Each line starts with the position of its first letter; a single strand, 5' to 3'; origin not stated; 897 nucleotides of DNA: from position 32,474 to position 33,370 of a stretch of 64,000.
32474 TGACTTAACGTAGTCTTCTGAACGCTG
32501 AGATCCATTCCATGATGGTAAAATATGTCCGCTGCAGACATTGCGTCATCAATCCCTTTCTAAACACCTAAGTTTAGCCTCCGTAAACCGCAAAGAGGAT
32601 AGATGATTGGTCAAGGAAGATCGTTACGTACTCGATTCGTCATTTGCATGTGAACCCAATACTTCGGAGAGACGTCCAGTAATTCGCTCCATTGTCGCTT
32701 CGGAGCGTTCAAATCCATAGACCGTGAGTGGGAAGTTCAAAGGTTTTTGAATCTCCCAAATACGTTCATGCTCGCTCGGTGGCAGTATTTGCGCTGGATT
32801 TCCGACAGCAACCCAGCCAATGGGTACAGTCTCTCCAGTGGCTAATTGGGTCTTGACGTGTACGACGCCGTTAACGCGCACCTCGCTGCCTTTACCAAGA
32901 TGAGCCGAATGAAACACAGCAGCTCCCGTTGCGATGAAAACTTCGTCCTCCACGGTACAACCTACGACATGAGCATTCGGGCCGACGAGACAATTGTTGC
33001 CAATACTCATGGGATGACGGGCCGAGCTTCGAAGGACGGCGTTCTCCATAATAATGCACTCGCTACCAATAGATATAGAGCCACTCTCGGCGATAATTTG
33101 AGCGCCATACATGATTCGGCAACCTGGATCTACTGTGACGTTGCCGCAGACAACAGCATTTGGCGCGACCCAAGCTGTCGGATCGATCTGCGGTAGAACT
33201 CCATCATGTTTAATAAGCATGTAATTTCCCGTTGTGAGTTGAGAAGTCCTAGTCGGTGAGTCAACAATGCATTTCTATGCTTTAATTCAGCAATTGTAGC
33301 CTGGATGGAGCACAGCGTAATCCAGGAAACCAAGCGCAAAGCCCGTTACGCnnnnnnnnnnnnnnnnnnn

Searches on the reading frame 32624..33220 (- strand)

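Call 18: search_protein_families(library=pfam, proteins=[window:32624-33220:-])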
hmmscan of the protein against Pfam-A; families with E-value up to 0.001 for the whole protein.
window:32624-33220:- (198 aa): 3 families
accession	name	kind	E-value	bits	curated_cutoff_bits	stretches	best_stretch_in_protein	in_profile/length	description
PF00132.30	Hexapep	-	2.2e-12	46.6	27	2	72-102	3-34/36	Bacterial transferase hexapeptide (six repeats)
PF25084.1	LbH_EIF2B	-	2.6e-07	31.1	54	1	48-128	21-95/105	EIF2B subunit epsilon LbH domain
PF14602.12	Hexapep_2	-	1.2e-06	28.6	27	1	70-102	1-32/34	Hexapeptide repeat of succinyl-transferase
